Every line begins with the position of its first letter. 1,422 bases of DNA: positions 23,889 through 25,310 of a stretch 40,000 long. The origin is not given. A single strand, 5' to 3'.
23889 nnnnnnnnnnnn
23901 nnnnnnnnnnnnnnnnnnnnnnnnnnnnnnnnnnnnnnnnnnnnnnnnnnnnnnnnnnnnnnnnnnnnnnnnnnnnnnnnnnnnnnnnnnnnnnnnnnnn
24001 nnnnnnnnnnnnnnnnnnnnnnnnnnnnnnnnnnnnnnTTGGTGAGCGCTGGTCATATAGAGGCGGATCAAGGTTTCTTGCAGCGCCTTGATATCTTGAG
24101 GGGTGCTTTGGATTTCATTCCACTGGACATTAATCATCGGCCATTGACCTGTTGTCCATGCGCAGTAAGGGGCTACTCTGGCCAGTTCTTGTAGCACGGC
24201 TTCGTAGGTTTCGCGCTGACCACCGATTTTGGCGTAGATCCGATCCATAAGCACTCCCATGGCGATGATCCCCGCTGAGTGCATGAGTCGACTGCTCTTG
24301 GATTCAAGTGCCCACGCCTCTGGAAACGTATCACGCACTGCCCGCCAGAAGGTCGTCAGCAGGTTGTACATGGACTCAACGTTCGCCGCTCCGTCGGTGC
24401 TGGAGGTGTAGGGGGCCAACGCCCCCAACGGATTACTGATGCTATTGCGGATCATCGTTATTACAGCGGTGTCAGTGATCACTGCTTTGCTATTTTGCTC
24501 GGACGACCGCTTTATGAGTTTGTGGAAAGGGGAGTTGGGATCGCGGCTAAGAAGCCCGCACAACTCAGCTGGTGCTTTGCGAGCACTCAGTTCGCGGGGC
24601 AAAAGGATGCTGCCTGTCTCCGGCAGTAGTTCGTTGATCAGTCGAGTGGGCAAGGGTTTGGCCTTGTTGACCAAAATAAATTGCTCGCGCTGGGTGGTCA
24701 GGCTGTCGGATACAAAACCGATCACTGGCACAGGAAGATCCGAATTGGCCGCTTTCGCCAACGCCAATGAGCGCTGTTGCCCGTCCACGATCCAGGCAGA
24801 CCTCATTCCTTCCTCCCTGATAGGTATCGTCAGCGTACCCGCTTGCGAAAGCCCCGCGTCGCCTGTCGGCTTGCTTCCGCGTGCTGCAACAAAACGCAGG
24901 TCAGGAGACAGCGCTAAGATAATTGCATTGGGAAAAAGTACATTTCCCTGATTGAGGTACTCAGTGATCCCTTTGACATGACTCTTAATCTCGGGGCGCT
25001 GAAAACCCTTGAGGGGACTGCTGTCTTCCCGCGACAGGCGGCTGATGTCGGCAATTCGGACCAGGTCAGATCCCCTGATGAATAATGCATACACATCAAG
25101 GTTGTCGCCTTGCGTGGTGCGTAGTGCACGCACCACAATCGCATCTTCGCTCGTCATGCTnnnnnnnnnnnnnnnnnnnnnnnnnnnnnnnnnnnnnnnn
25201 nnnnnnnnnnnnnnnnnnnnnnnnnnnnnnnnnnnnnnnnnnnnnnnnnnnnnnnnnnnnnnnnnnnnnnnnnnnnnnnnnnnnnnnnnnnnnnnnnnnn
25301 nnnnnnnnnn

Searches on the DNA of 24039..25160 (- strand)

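Call 78: search_dna_similar(query=L020:6700-10113:+, collection=ecoli_genomes, mode=near, max_rows=8, rows=spread)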
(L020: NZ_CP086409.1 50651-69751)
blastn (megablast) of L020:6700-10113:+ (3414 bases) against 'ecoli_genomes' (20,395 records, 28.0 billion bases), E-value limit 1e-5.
Records with a match: 161; places in all: 161; records where one place covers at least 80% of the query: 159.
Genomes with a match: 161 of 5426; with a place that covers at least 80% of the query: 159. Places per genome that has any: lowest 1, median 1, highest 1. On chromosomes: 161 places; on plasmids: 0.
Best place of each record, by identity: 95-99% 102; 90-95% 59.
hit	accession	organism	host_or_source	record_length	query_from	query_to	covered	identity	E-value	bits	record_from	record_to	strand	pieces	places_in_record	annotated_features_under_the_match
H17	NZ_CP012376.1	Escherichia coli strain GE3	human feces of different individuals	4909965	1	3414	100%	97.5%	0e+0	5821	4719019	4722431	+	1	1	dpdA: tRNA-guanine transglycosylase DpdA | dbpB: DGQHR domain-containing protein DpdB | hypothetical protein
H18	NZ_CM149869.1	Escherichia coli strain HCP5S3_I4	Sus scrofa domesticus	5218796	1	3414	100%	97.5%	0e+0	5821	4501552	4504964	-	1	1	dpdA: tRNA-guanine transglycosylase DpdA | dbpB: DGQHR domain-containing protein DpdB | hypothetical protein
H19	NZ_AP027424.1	Escherichia coli strain B27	Musca domestica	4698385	1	3393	99%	97.3%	0e+0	5751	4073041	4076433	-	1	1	dpdA: tRNA-guanine transglycosylase DpdA | dbpB: DGQHR domain-containing protein DpdB | hypothetical protein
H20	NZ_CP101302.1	Escherichia coli strain 2000-3039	Homo sapiens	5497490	1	3393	99%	97.1%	0e+0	5723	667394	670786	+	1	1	dpdA: tRNA-guanine transglycosylase DpdA | dbpB: DGQHR domain-containing protein DpdB | hypothetical protein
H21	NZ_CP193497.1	Escherichia coli strain EL361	swine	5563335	1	3393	99%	97.1%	0e+0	5723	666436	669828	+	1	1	dpdA: tRNA-guanine transglycosylase DpdA | dbpB: DGQHR domain-containing protein DpdB | hypothetical protein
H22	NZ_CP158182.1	Escherichia coli strain EC0885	Homo sapiens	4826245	1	3414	100%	94.0%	0e+0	5175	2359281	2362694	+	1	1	dpdA: tRNA-guanine transglycosylase DpdA | dbpB: DGQHR domain-containing protein DpdB | hypothetical protein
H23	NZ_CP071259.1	Escherichia coli strain MEI005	Outdoors environment of a veterinary ...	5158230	1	3414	100%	94.0%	0e+0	5169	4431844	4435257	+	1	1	dpdA: tRNA-guanine transglycosylase DpdA | dbpB: DGQHR domain-containing protein DpdB | hypothetical protein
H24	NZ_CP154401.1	Escherichia coli strain TBE6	chopping plate before pig entry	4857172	1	502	15%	98.4%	0e+0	883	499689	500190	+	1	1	hypothetical protein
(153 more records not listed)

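Call 79: get_annotated_region(hit=H17, flank=2500)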
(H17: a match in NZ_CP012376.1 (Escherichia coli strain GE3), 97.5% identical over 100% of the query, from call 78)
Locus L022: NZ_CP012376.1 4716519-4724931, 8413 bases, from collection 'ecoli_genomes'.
description: Escherichia coli strain GE3 chromosome, complete genome
organism: Escherichia coli strain GE3 (NCBI taxid 562)
replicon: chromosome; assembly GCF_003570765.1
host: -; source: human feces of different individuals; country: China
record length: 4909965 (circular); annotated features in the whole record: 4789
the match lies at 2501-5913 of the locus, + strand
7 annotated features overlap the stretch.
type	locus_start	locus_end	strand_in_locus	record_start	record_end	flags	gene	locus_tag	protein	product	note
CDS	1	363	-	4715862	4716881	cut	ahr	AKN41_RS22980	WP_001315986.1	NADPH-dependent aldehyde reductase Ahr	-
tRNA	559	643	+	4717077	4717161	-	-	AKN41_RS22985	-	tRNA-Leu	-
CDS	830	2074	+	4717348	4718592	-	-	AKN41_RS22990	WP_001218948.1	tyrosine-type recombinase/integrase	-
CDS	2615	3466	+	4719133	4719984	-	-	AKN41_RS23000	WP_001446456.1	hypothetical protein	-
CDS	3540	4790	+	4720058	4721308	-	dpdA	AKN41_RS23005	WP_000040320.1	tRNA-guanine transglycosylase DpdA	-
CDS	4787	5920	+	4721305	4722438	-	dbpB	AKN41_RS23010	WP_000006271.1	DGQHR domain-containing protein DpdB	-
CDS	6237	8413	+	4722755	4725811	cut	dpdE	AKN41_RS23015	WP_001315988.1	protein DpdE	-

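Call 80: get_annotated_region(hit=H22, flank=2500)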
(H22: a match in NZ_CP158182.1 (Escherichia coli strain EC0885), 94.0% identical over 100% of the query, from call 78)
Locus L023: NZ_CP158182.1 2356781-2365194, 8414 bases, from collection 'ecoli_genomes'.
description: Escherichia coli strain EC0885 chromosome EC0885-1, complete sequence
organism: Escherichia coli strain EC0885 (NCBI taxid 562)
replicon: chromosome; assembly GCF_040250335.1
host: Homo sapiens; source: urine; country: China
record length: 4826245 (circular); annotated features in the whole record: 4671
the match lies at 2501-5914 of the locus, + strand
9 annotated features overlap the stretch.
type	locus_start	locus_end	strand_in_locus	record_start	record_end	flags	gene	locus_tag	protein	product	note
CDS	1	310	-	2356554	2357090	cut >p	-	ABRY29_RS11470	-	enterotoxin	internal stop; incomplete; partial in the middle of a contig; missing N-terminus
CDS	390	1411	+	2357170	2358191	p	-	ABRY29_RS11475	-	IS110 family transposase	frameshifted; internal stop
CDS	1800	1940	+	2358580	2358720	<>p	-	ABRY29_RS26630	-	hemagglutinin repeat-containing protein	incomplete; partial in the middle of a contig; missing N-terminus and C-terminus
CDS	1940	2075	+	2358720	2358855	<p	-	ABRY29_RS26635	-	integrase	frameshifted; incomplete; partial in the middle of a contig; missing N-terminus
CDS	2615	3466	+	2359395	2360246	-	-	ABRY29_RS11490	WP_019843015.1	hypothetical protein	-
CDS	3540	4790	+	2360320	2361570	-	dpdA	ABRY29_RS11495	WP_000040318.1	tRNA-guanine transglycosylase DpdA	-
CDS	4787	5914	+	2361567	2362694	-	dbpB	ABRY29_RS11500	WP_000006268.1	DGQHR domain-containing protein DpdB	-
CDS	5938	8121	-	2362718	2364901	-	dpdD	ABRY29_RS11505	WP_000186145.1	protein DpdD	-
CDS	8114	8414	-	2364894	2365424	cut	dpdK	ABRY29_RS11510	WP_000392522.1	phospholipase D-like domain-containing protein DpdK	-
